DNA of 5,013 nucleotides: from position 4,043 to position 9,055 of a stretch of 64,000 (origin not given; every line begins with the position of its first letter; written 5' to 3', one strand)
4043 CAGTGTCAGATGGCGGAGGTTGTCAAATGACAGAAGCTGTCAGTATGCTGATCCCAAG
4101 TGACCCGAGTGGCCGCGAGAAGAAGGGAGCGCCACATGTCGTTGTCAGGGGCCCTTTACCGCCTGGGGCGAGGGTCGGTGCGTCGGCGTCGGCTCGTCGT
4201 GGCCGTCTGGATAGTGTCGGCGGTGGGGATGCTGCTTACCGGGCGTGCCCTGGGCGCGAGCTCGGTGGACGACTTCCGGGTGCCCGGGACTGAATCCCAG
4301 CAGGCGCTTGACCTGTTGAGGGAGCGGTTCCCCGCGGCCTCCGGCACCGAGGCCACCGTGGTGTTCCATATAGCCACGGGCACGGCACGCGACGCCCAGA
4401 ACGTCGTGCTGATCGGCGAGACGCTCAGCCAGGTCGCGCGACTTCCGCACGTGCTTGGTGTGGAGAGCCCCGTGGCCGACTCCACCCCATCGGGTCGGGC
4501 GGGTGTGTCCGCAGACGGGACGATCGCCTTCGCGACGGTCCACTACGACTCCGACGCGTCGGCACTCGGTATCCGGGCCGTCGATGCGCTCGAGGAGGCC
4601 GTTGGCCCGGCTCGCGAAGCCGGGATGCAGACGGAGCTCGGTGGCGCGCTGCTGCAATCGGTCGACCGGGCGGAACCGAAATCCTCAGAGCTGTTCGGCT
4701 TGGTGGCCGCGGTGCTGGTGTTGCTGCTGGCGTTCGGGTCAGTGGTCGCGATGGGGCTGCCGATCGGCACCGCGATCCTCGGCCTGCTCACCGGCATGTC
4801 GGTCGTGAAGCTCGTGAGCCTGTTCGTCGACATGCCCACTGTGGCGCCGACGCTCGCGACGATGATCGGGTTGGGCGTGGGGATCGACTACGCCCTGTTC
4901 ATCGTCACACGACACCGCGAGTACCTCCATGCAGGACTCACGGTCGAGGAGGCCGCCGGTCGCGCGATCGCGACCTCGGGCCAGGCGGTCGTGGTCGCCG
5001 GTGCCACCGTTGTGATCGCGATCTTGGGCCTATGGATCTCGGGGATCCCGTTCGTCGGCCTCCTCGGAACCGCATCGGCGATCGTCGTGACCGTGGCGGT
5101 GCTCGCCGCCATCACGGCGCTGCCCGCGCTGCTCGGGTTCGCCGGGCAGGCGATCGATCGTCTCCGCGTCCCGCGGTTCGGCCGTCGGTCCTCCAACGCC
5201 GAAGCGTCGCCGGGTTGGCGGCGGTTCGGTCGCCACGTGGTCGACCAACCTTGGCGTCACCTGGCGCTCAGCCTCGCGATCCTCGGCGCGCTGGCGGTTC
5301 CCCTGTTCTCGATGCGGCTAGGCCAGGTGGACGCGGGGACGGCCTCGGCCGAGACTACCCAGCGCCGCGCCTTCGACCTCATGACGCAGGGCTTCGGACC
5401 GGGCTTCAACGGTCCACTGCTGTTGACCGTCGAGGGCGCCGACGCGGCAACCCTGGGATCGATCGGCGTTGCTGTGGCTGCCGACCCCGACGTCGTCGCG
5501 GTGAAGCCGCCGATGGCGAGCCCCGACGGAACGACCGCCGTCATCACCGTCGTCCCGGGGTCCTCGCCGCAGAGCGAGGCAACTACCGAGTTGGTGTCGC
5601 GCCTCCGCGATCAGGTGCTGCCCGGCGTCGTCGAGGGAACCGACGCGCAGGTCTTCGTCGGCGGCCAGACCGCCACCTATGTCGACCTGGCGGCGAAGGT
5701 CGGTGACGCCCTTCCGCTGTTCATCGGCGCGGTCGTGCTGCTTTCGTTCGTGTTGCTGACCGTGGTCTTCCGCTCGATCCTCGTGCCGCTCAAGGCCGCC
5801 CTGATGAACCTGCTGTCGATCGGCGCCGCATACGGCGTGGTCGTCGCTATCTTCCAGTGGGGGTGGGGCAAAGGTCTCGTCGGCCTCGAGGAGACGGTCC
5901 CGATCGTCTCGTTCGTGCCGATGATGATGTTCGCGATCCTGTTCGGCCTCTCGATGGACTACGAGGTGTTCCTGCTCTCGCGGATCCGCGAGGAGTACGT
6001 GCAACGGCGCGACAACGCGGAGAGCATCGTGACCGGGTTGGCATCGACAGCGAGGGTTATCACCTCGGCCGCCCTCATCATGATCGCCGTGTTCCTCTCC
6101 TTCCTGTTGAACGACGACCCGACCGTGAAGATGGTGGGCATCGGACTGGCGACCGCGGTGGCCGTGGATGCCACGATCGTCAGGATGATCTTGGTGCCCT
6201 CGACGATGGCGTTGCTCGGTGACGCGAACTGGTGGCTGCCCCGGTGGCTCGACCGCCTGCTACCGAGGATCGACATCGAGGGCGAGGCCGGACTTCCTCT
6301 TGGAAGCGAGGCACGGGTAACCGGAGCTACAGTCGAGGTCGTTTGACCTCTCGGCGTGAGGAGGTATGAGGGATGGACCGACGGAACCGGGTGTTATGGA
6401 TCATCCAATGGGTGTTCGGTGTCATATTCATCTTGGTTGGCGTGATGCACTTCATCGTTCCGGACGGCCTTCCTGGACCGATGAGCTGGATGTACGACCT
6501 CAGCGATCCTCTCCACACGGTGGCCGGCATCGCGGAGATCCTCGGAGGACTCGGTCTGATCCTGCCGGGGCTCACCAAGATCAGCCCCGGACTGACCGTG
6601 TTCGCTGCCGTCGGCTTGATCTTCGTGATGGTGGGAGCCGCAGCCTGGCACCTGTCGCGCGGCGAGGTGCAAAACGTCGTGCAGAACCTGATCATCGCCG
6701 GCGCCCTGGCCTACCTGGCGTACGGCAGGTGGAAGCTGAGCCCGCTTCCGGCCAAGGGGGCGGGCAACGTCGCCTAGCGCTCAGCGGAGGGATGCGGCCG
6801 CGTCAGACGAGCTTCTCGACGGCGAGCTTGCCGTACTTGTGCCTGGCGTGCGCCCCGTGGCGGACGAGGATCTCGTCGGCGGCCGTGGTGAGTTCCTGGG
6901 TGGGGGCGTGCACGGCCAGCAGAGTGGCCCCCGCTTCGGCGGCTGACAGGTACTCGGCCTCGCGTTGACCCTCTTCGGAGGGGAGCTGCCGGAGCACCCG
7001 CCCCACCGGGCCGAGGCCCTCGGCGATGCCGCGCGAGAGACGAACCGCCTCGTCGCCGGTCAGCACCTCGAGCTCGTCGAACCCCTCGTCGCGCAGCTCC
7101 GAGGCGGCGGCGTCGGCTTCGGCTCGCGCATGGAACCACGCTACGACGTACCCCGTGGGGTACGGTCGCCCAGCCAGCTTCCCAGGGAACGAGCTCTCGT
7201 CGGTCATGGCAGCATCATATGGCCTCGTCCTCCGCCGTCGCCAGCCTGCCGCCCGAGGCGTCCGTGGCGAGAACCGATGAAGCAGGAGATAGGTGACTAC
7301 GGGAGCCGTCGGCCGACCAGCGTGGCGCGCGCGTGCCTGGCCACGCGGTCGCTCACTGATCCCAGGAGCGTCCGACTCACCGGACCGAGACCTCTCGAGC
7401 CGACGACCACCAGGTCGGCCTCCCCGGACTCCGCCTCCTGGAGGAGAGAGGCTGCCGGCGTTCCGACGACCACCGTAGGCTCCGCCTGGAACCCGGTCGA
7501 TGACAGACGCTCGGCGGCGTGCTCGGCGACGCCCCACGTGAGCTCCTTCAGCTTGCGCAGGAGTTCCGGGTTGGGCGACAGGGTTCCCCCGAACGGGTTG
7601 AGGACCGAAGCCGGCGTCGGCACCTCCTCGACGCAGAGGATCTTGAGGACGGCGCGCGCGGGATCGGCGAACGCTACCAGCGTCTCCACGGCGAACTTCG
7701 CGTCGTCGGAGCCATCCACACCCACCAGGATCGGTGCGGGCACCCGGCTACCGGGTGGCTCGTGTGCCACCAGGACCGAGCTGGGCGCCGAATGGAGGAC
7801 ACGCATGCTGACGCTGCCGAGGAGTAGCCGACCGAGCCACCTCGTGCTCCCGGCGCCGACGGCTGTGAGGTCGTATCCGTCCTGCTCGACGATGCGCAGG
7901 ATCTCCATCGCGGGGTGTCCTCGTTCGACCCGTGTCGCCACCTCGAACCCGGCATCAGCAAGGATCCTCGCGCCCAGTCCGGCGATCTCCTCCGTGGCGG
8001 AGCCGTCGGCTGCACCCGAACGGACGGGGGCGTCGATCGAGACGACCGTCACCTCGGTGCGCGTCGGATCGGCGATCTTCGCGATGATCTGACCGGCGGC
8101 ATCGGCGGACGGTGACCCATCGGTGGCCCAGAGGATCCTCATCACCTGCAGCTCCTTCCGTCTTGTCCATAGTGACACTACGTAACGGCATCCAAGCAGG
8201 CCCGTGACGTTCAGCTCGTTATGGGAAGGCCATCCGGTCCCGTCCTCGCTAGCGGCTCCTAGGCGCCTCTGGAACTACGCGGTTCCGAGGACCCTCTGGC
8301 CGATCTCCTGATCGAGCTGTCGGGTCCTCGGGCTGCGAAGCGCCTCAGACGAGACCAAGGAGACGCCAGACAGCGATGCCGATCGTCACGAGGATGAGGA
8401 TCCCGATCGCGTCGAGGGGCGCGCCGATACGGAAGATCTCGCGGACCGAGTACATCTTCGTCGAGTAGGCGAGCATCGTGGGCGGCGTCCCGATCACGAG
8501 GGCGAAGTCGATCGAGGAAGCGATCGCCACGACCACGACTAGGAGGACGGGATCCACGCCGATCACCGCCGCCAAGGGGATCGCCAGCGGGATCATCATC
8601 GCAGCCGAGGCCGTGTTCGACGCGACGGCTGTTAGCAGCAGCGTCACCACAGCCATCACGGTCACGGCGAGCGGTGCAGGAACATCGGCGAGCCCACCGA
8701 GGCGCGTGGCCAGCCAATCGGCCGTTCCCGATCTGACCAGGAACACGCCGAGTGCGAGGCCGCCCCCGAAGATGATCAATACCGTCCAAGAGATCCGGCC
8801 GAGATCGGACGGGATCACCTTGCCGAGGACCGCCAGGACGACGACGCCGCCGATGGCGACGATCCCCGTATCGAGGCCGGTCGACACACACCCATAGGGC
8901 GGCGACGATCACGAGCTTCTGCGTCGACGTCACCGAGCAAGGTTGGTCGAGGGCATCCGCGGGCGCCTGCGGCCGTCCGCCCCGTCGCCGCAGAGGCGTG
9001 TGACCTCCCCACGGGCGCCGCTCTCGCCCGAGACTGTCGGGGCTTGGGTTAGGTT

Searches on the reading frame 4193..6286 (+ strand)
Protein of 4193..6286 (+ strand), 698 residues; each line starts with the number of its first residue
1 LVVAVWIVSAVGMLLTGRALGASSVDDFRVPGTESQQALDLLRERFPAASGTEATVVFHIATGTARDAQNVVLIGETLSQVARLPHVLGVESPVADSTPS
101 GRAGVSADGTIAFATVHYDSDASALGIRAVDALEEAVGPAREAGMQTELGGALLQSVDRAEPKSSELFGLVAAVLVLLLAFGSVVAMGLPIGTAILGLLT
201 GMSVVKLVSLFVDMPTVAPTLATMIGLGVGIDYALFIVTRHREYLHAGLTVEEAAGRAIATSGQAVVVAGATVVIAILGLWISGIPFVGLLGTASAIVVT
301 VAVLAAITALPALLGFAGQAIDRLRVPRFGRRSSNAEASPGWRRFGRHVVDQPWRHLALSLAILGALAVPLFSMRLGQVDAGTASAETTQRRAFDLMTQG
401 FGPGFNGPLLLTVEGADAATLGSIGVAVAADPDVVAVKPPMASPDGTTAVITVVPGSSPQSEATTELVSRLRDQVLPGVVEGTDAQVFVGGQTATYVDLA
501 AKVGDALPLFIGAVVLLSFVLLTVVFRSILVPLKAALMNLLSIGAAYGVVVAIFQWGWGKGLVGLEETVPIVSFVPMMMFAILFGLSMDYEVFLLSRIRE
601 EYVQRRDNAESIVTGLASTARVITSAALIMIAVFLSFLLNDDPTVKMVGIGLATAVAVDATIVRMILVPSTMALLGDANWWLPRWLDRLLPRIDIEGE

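Call 54: search_protein_families(library=pfam, proteins=[window:4193-6286:+], max_evalue=0.001)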
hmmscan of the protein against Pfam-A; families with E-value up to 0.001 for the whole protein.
window:4193-6286:+ (698 aa): 1 family
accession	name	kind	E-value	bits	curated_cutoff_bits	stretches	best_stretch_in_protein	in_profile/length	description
PF03176.21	MMPL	-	1.7e-91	307.1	20.5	2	31-353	5-330/333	MMPL family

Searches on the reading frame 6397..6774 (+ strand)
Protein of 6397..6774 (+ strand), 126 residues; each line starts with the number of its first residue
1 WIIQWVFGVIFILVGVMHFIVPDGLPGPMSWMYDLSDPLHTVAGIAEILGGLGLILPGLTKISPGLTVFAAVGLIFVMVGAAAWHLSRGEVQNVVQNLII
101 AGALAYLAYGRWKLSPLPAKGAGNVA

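Call 65: search_protein_families(library=pfam, proteins=[window:6397-6774:+], max_evalue=0.001)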
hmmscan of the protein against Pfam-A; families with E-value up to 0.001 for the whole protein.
window:6397-6774:+ (126 aa): 2 families
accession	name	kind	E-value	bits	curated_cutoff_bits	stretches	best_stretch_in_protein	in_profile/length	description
PF13564.11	DoxX_2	-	6e-17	62.1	26.3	1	2-102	1-98/103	DoxX-like family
PF07681.17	DoxX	-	6.5e-05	23.9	23.6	1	5-84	7-82/85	DoxX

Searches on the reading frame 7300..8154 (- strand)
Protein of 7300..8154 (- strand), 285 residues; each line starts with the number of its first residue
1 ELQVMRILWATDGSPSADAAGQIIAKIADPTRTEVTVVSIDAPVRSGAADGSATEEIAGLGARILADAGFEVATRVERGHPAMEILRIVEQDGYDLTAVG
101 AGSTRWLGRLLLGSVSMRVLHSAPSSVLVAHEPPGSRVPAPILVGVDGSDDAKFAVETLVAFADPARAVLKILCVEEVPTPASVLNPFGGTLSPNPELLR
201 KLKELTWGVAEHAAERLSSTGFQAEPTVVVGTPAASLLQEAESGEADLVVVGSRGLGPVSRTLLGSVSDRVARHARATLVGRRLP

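Call 11: search_protein_families(library=pfam, proteins=[window:7300-8154:-], max_evalue=0.01)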
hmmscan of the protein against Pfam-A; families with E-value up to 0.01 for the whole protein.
window:7300-8154:- (285 aa): 1 family
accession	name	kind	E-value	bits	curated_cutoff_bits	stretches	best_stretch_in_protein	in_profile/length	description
PF00582.32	Usp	-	8.9e-47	159.6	24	2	141-277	4-135/141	Universal stress protein family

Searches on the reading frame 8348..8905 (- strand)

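Call 65: search_protein_families(library=pfam, proteins=[window:8348-8905:-], max_evalue=0.001)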
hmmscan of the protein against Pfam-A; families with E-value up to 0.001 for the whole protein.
window:8348-8905:- (186 aa): 3 families
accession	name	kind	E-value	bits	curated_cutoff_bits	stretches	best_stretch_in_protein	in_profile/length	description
PF00939.25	Na_sulph_symp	-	1.6e-23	83.9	27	1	9-185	289-471/472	Sodium:sulfate symporter transmembrane region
PF03600.22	CitMHS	-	2.1e-16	60.4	31.9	1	8-176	6-182/336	Citrate transporter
PF06808.19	DctM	-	0.00018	20.9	23.8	1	36-143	269-371/413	Tripartite ATP-independent periplasmic transporter, DctM component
